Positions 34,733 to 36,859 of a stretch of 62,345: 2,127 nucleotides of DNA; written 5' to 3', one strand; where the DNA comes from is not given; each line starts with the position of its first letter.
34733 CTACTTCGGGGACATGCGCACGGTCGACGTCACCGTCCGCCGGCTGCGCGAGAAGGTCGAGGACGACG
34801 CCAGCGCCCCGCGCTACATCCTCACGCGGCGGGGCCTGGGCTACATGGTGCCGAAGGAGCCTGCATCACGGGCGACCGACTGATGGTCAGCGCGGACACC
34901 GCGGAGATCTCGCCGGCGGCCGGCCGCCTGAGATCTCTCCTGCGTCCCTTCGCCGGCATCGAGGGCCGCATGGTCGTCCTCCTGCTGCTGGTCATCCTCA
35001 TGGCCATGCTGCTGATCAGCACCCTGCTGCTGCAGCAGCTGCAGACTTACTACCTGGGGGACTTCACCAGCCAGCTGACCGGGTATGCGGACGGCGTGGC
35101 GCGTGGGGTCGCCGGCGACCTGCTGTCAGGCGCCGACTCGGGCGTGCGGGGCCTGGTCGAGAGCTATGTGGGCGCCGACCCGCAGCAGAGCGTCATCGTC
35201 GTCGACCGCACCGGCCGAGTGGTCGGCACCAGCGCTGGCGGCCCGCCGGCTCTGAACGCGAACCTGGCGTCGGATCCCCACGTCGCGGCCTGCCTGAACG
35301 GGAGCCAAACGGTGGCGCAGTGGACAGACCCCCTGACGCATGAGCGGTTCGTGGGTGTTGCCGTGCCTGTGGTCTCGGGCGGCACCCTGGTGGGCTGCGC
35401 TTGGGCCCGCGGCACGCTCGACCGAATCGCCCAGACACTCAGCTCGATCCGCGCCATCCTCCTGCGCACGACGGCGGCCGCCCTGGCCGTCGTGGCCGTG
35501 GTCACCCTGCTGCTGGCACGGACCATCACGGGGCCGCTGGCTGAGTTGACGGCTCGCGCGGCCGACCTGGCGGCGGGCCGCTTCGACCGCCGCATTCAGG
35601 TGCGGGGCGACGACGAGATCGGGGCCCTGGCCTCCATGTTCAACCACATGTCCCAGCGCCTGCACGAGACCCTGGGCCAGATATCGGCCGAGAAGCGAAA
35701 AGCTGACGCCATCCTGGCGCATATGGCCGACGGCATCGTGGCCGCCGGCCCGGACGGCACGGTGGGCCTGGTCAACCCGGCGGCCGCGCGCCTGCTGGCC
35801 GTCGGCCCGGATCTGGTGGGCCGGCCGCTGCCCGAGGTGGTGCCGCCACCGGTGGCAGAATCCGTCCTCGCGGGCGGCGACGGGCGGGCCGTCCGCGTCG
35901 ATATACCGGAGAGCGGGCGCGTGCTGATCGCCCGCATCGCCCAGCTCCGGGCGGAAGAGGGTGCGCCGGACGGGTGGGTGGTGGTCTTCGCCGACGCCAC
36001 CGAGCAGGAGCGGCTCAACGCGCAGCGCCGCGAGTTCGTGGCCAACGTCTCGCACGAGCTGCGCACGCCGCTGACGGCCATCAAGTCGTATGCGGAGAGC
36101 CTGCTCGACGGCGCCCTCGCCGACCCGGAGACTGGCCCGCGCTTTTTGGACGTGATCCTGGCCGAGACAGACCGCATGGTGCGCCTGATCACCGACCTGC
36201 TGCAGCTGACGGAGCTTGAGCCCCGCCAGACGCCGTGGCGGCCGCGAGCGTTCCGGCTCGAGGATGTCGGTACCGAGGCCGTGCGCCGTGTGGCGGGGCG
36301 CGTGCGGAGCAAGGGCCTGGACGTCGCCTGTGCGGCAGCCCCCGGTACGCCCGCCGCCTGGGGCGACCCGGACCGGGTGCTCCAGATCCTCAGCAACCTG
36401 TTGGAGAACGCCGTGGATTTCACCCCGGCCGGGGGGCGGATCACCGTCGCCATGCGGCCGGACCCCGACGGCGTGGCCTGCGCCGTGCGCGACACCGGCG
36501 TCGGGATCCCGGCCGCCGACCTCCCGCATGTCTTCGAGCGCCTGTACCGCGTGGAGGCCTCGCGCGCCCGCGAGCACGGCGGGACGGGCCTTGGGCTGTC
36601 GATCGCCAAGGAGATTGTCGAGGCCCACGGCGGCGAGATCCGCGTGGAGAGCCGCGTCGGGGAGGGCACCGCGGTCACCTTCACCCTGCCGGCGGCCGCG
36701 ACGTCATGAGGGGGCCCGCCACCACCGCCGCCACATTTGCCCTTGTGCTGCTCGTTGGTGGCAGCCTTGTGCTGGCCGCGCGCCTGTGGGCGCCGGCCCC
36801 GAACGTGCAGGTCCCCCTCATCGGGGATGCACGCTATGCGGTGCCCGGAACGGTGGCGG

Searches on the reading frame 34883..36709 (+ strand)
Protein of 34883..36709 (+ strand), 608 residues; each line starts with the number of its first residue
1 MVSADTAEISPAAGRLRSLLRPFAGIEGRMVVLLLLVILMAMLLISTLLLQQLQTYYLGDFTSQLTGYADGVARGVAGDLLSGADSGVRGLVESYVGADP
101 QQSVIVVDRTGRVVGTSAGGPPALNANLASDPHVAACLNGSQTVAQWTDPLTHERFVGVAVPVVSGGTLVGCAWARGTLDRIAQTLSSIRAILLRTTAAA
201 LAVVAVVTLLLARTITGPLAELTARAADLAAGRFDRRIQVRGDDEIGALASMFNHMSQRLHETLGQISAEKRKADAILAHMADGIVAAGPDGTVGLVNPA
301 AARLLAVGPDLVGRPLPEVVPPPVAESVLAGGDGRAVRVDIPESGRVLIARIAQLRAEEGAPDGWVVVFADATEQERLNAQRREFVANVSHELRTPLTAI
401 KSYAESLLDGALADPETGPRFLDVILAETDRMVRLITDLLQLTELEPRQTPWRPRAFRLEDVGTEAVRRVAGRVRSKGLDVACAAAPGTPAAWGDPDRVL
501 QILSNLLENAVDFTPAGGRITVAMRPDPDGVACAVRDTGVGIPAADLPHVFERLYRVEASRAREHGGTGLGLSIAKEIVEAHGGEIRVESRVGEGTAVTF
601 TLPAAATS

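Call 50: search_protein_families(library=pfam, proteins=[window:34883-36709:+], max_evalue=0.00001)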
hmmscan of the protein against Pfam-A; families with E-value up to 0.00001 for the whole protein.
window:34883-36709:+ (608 aa): 4 families
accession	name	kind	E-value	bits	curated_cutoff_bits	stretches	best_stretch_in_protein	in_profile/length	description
PF02518.31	HATPase_c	-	8.4e-34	116.8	26.4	1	494-605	1-110/111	Histidine kinase-, DNA gyrase B-, and HSP90-like ATPase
PF00512.31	HisKA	-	5.9e-21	74.7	26.9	1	381-446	1-64/66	His Kinase A (phospho-acceptor) domain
PF00672.30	HAMP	-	9e-16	58.4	25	1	210-262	1-53/53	HAMP domain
PF08448.16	PAS_4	-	1.7e-08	35.1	23.1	1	279-377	2-110/110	PAS fold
